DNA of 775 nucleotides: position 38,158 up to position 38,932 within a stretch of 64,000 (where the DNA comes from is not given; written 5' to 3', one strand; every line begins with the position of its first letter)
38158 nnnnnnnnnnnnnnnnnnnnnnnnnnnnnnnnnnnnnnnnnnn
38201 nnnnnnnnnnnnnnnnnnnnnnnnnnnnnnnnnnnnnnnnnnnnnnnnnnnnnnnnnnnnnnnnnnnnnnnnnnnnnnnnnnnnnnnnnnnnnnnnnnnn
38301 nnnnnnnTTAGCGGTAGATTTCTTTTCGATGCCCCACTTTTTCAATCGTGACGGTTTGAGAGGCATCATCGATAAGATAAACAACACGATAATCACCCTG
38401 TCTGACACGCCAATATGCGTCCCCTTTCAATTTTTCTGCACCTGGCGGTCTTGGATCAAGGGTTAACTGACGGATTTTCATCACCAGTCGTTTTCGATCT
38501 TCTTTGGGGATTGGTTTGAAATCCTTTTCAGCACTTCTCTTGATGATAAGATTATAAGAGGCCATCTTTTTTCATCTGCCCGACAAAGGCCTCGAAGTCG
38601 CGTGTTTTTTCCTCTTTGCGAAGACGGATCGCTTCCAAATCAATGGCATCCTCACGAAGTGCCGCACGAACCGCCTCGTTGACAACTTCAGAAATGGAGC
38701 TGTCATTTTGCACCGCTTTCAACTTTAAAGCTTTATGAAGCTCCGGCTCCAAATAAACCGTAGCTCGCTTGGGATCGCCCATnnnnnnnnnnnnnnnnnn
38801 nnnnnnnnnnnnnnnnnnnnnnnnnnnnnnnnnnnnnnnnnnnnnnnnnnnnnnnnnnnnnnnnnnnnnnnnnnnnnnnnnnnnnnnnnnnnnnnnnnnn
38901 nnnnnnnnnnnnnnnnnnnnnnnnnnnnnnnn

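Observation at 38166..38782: Three-gene TA arrangement: RHH antitoxin → RelE/ParE toxin → overlapping orphan hicA (no hicB)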

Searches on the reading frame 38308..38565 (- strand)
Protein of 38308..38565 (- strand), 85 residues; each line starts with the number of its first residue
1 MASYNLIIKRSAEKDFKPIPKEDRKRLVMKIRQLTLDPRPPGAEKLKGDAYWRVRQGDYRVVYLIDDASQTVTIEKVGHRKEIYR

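Call 3: search_protein_families(library=pfam, proteins=[window:38308-38565:-], max_evalue=0.1)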
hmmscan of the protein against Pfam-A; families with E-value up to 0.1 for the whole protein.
window:38308-38565:- (85 aa): 3 families
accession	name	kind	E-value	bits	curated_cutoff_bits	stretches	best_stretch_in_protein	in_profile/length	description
PF05016.21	ParE_toxin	-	8.1e-12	46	23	1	7-84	2-89/89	ParE toxin of type II toxin-antitoxin system, parDE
PF15781.12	ParE-like_toxin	-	0.04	14.3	28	0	8-85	3-84/87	ParE-like toxin of type II bacterial toxin-antitoxin system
PF16230.10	DUF4889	-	0.093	13.4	29.7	0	45-79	23-57/71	Domain of unknown function (DUF4889)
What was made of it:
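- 38308..38565 (-): RelE/ParE-family toxin gene, 85 aa, full length. It overlaps the RHH gene by 14 nt. PF05016 E=8e-12 over profile 2-89/89 (call 3).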

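Call 6: find_encoding_contigs(protein=window:38308-38565:-, flank=6000)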
Protein window:38308-38565:- (85 aa): 2 contigs read that carry it; 2 places shown.
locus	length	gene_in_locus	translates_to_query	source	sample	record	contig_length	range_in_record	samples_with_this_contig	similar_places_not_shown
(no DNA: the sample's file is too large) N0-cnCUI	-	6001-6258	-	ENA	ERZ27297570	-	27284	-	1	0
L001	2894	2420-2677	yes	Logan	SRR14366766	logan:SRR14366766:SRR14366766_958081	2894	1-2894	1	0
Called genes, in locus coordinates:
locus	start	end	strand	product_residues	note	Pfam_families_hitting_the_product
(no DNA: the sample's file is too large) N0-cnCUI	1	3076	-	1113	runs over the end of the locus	PF00004:AAA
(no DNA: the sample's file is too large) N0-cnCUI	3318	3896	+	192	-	PF03445:DUF294 (weak), PF01909:NTP_transf_2 (weak), PF18765:Polbeta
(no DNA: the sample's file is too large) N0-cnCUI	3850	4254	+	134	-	-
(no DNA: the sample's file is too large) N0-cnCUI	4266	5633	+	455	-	PF01546:Peptidase_M20, PF07687:M20_dimer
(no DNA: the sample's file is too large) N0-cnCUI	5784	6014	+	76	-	PF22180:RH3_dom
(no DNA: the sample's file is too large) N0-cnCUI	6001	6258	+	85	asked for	PF05016:ParE_toxin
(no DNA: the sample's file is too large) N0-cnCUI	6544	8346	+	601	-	?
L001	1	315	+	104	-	?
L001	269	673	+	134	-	-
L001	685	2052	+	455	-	PF01546:Peptidase_M20, PF07687:M20_dimer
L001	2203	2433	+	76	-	PF22180:RH3_dom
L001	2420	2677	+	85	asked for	PF05016:ParE_toxin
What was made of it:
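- On HicA toxin (PF07927): The ORF was not called on identical public contigs (call 6).
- Checked: It is 143 bp with the ATG at 38022 that public gene calls use (call 6).
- Gene callers on two identical public contigs did not call the ORF (call 6).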

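Call 19: find_homologous_proteins(query=window:38308-38565:-, max_evalue=1e-8)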
Query window:38308-38565:- (85 aa): 181 proteins with E <= 1e-8 among 184 candidates; the best 120 are listed.
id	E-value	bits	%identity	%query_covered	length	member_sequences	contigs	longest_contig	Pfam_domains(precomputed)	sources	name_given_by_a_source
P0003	3.1e-49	182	100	100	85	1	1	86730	PF05016.22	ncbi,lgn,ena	-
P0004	2.9e-41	156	84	100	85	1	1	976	PF05016.22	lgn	-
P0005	3.7e-39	150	80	100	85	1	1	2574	PF05016.22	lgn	-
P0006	3.3e-37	144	78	100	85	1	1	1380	PF05016.22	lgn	-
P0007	1.2e-36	142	75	100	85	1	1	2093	PF05016.22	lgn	-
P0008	5.8e-28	114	61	100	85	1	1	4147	PF05016.22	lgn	-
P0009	5.3e-26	108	59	100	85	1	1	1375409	PF05016.22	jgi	jgi:mRNA interferase RelE/StbE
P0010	2.7e-25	106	56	100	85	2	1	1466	PF05016.22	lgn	-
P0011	8.2e-24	101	60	99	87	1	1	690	PF18389.9,PF05016.22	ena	-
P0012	9.7e-24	101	58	100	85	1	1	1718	PF05016.22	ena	-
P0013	1.1e-23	101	54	100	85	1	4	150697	PF05016.22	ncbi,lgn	-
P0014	1.1e-23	101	58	100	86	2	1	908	PF05016.22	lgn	-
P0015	1.2e-23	100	58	99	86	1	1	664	PF05016.22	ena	-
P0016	1.7e-23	100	55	100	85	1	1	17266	PF05016.22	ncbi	-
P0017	2.2e-23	100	54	100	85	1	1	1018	PF05016.22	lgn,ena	-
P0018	2.7e-23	99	59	100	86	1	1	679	PF05016.22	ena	-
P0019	8.0e-23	98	53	100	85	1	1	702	PF05016.22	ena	-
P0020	8.1e-23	98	53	100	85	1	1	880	PF05016.22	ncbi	-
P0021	1.1e-22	97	58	100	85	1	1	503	PF05016.22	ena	-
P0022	1.2e-22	97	54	100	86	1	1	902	PF05016.22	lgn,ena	-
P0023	1.5e-22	97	53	100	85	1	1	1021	PF05016.22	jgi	jgi:mRNA interferase RelE/StbE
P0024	3.2e-22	96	54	100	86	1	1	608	PF05016.22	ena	-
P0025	5.5e-22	95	54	100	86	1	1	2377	PF05016.22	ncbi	ncbi:MAG: type II toxin-antitoxin system RelE family toxin [Gemmatimonadaceae bacterium]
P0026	1.0e-21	94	54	99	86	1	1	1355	PF05016.22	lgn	-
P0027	1.5e-21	94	52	100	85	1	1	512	PF05016.22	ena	-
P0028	2.2e-21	93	56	100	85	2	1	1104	PF05016.22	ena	-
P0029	2.7e-21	93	56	100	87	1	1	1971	PF05016.22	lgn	-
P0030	3.9e-21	92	54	100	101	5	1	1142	PF05016.22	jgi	-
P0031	4.3e-21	92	52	100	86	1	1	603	PF05016.22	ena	-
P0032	6.6e-21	92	56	100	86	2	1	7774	PF05016.22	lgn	-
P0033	6.6e-21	92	52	99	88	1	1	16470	PF05016.22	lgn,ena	-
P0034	8.0e-21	91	52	100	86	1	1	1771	PF05016.22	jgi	-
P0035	1.1e-20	91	53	100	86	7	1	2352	PF05016.22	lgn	-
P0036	1.2e-20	91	52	100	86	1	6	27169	PF18389.9,PF05016.22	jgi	jgi:mRNA interferase RelE/StbE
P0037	1.3e-20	91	58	100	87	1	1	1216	PF05016.22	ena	-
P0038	1.6e-20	90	53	100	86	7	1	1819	PF05016.22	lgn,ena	-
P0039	1.6e-20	90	54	100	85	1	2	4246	PF05016.22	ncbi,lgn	-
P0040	1.7e-20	90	53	99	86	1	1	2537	PF05016.22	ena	-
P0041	1.8e-20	90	53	100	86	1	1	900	PF18389.9,PF05016.22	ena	-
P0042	1.8e-20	90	53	99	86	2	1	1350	PF05016.22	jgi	-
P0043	1.9e-20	90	57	100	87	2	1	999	PF05016.22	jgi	jgi:mRNA interferase RelE/StbE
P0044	1.9e-20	90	52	100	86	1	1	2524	PF18389.9,PF05016.22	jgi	jgi:mRNA interferase RelE/StbE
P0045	2.0e-20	90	51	100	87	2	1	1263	PF05016.22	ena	-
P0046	2.1e-20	90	57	100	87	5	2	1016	PF05016.22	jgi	jgi:mRNA interferase RelE/StbE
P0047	2.1e-20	90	54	100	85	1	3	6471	PF05016.22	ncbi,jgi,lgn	jgi:mRNA interferase RelE/StbE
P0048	2.4e-20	90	58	100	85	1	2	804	PF05016.22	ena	-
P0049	3.2e-20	90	53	100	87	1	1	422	PF05016.22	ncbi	-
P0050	3.6e-20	89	53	100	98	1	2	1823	PF05016.22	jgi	jgi:mRNA interferase RelE/StbE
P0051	5.6e-20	89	51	100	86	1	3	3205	PF18389.9,PF05016.22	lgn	-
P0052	8.0e-20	88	51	100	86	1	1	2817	PF05016.22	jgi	jgi:mRNA interferase RelE/StbE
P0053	8.3e-20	88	51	96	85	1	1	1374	PF05016.22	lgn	-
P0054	9.2e-20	88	54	100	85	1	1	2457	PF05016.22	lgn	-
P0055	9.4e-20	88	52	100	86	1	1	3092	PF05016.22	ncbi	-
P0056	1.0e-19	88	48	100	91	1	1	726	PF05016.22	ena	-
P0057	1.1e-19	88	52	100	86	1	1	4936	PF05016.22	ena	-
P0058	1.1e-19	88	51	100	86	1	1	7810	PF05016.22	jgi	-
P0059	1.2e-19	88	56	100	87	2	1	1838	PF05016.22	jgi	-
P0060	1.3e-19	88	53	100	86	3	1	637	PF18389.9,PF05016.22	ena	-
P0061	1.4e-19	87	49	100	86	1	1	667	PF18389.9,PF05016.22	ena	-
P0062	1.5e-19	87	49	100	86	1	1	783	PF18389.9,PF05016.22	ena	-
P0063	1.6e-19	87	54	100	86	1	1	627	PF05016.22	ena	-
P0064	1.8e-19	87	51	100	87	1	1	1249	PF05016.22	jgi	jgi:mRNA interferase RelE/StbE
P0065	1.8e-19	87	52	100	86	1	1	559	PF05016.22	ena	-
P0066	2.1e-19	87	52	100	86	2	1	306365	PF05016.22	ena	-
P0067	2.2e-19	87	51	100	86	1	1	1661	PF18389.9,PF05016.22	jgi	-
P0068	2.6e-19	87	51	100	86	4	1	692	PF05016.22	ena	-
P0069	2.8e-19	86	52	100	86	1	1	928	PF05016.22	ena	-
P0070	2.9e-19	86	51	100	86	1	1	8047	PF18389.9,PF05016.22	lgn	-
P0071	2.9e-19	86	52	100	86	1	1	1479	PF05016.22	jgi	-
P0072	3.2e-19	86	52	100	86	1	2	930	PF05016.22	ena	-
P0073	3.3e-19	86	49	100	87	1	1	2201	PF05016.22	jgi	jgi:mRNA interferase RelE/StbE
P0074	3.4e-19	86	55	100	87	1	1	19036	PF05016.22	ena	-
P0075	3.8e-19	86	49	100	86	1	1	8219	PF18389.9,PF05016.22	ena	-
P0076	4.3e-19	86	49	100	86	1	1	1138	PF18389.9,PF05016.22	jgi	jgi:mRNA interferase RelE/StbE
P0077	4.8e-19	86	54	100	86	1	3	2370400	PF05016.22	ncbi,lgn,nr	ncbi:MAG: type II toxin-antitoxin system RelE/ParE family toxin [Candidatus Scalindua sp. AMX11]|nr:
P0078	4.8e-19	86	49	100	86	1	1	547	PF18389.9,PF05016.22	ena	-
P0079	5.0e-19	86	56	100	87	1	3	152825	PF05016.22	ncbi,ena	-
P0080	5.8e-19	85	48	100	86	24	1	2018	PF18389.9,PF05016.22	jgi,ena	-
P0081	6.1e-19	85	52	100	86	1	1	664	PF05016.22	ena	-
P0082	7.0e-19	85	51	100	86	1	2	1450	PF05016.22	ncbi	-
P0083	7.0e-19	85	55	100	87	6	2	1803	PF05016.22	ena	-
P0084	7.1e-19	85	49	100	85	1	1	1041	PF05016.22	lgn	-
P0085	7.2e-19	85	51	100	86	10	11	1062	PF05016.22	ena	-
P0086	7.5e-19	85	51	100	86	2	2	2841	PF18389.9,PF05016.22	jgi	jgi:mRNA interferase RelE/StbE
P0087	7.6e-19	85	49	100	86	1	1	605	PF05016.22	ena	-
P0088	7.6e-19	85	52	100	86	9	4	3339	PF05016.22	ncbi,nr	ncbi:MAG: type II toxin-antitoxin system RelE/ParE family toxin [Gammaproteobacteria bacterium]|nr:t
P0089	1.1e-18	85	51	100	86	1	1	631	PF05016.22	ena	-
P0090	1.1e-18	85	54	100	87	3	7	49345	PF05016.22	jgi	jgi:mRNA interferase RelE/StbE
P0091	1.1e-18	85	49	100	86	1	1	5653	PF05016.22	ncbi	-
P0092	1.1e-18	85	55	100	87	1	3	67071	PF05016.22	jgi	-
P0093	1.2e-18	85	55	100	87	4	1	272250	PF05016.22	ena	-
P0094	1.4e-18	84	52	100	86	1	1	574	PF05016.22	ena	-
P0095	1.4e-18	84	51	100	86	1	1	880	PF05016.22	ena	-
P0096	1.4e-18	84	48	100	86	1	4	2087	PF05016.22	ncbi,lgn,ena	-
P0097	1.5e-18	84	48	100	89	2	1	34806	PF05016.22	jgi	-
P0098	1.6e-18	84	52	100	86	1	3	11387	PF05016.22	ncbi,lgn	-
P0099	2.2e-18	84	51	100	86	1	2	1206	PF05016.22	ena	-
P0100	2.3e-18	84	51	100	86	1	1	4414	PF05016.22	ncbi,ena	-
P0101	2.3e-18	84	51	100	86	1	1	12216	PF05016.22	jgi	jgi:mRNA interferase RelE/StbE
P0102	2.4e-18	84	49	100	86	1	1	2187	PF05016.22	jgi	-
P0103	2.5e-18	83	51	100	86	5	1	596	PF05016.22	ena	-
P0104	2.8e-18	83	49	100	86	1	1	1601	PF05016.22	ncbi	-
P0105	3.0e-18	83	51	100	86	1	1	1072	PF05016.22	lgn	-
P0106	3.5e-18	83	51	100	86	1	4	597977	PF05016.22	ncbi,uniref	ncbi:type II toxin-antitoxin system RelE family toxin [Candidatus Acidulodesulfobacterium sp. H_13]|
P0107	3.6e-18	83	49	100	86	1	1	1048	PF05016.22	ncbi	-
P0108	3.6e-18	83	51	100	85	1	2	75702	PF05016.22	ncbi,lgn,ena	-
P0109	3.8e-18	83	51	100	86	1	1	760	PF05016.22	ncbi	-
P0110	4.1e-18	83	49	100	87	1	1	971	PF05016.22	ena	-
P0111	4.4e-18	83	51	100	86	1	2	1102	PF05016.22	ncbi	-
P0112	4.7e-18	83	48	100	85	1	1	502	PF05016.22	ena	-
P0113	4.8e-18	83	51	100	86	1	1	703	PF05016.22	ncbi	-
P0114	5.5e-18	82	48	100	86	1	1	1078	PF05016.22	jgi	-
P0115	5.8e-18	82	48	100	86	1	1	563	PF05016.22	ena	-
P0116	6.6e-18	82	51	100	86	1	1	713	PF05016.22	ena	-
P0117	6.6e-18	82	52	99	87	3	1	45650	PF05016.22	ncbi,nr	ncbi:MAG: type II toxin-antitoxin system RelE/ParE family toxin [Nitrospira sp.]|nr:type II toxin-an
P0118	7.1e-18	82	49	100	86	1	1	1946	PF05016.22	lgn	-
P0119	7.2e-18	82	49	100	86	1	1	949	PF18389.9,PF05016.22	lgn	-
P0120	9.4e-18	82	49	100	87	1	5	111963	PF05016.22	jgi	jgi:mRNA interferase RelE/StbE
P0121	9.7e-18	82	48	100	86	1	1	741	PF05016.22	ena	-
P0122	1.0e-17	81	51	100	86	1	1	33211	PF05016.22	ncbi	-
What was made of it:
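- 38308..38565 (-): 181 homologues, mostly 85-87 aa, several named RelE/StbE by their sources (call 19).
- On RelE/ParE toxin (PF05016): 181 homologues of 85-87 aa (call 19).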

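Call 20: find_encoding_contigs(protein=P0005, flank=3000)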
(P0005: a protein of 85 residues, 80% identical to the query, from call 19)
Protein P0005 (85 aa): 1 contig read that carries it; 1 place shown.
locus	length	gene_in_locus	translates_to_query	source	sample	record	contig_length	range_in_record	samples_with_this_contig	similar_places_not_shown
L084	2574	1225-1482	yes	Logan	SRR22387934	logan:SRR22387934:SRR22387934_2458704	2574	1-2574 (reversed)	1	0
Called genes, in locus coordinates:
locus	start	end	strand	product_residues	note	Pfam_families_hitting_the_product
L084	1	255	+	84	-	?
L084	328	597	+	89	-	-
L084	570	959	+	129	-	PF13650:Asp_protease_2, PF13975:gag-asp_proteas (weak)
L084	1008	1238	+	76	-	PF22180:RH3_dom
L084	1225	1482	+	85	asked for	PF05016:ParE_toxin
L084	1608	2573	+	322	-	?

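Call 21: find_encoding_contigs(protein=P0007, flank=3000)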
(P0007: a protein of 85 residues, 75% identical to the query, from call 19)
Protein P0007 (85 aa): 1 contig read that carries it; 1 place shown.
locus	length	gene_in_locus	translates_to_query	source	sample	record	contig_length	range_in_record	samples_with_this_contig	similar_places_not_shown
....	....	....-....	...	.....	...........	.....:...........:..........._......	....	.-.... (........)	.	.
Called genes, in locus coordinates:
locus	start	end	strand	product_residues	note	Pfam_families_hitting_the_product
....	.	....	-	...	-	?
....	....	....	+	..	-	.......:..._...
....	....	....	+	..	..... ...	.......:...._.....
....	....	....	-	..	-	?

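Call 22: find_encoding_contigs(protein=P0006, flank=3000)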
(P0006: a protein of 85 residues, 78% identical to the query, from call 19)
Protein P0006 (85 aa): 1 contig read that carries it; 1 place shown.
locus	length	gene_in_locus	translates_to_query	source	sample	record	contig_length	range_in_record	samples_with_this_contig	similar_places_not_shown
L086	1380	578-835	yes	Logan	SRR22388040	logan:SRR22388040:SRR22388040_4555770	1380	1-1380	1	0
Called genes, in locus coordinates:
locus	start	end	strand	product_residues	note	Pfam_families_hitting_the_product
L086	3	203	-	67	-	?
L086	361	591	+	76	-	PF22180:RH3_dom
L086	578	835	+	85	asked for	PF05016:ParE_toxin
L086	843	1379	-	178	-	?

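Call 23: find_encoding_contigs(protein=P0004, flank=3000)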
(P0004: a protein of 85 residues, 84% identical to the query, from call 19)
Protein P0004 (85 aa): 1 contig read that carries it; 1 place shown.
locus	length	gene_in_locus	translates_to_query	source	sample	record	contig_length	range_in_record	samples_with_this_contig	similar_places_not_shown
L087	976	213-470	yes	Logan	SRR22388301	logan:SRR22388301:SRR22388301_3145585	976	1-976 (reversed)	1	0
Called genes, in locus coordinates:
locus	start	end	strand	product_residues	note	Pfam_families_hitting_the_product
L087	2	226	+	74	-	?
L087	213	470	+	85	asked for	PF05016:ParE_toxin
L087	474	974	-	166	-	?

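Call 47: search_protein_families(library=ncbifam, proteins=[window:38308-38565:-], max_evalue=0.01)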
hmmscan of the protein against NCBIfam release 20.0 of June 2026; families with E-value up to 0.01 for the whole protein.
window:38308-38565:- (85 aa): 2 families
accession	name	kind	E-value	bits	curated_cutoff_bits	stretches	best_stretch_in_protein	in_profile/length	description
TIGR02385.1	RelE_StbE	subfamily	0.00039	20.9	27.9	1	8-84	4-88/88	type II toxin-antitoxin system mRNA interferase toxin, RelE/StbE family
TIGR00053.1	TIGR00053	subfamily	0.007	17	87.25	0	5-84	3-91/92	YafQ family addiction module toxin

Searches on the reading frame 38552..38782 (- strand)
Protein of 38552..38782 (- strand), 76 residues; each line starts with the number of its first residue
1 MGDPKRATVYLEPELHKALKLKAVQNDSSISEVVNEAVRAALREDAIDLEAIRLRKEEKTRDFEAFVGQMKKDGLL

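Call 3: search_protein_families(library=pfam, proteins=[window:38552-38782:-], max_evalue=0.1)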
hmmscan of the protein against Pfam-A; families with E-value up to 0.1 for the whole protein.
window:38552-38782:- (76 aa): 8 families
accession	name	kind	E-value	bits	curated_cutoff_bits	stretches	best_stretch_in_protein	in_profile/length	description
PF20605.4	Antitox_RHH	-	8.9e-05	23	27.2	1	8-38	8-38/50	Antitoxin-like ribbon-helix-helix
PF09274.16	ParG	-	0.002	18.7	21.4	1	2-45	32-75/76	ParG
PF22513.2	FitA-like_RHH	-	0.0086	16.5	27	1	11-41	8-38/39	Antitoxin FitA-like, ribbon-helix-helix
PF01402.27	RHH_1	-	0.01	16.2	20.5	1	8-43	3-38/39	Ribbon-helix-helix protein, copG family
PF07764.18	Omega_Repress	-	0.024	15.3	33.3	1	8-42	24-58/59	Omega Transcriptional Repressor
PF05534.18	HicB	-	0.046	14.1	21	1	11-36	24-49/51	HicB family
PF02637.23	GatB_Yqey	-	0.085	13.2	27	0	15-72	79-129/148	GatB domain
PF19807.5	DUF6290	-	0.099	13.3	27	0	8-63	5-65/72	Family of unknown function (DUF6290)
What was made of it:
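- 38552..38782 (-): RHH antitoxin gene, 76 aa, with a GAGGAGG Shine-Dalgarno sequence. Several RHH Pfam families match residues 8-45, all below their gathering scores (call 3).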

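Call 25: list_cluster_members(proteins=[P0003, window:38552-38782:-, window:35818-38052:-])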
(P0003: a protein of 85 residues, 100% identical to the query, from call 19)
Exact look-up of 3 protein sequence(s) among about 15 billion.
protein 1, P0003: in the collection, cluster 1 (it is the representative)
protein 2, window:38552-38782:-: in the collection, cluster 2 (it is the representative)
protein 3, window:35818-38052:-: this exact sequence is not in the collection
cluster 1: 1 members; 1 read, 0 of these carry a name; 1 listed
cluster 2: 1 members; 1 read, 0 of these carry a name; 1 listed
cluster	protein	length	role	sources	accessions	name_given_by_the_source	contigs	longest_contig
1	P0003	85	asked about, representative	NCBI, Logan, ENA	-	-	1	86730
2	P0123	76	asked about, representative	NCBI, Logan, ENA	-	-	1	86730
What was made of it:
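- Tried and rejected: The cluster look-up gave no names (call 25).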

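Call 47: search_protein_families(library=ncbifam, proteins=[window:38552-38782:-], max_evalue=0.01)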
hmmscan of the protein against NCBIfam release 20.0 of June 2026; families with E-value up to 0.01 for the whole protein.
window:38552-38782:- (76 aa): 1 family
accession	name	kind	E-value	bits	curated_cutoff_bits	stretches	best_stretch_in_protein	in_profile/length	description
NF052617.1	slr0373_blue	equivalog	6.1e-07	29.4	100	1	5-44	4-43/113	slr0373 family blue light stress response protein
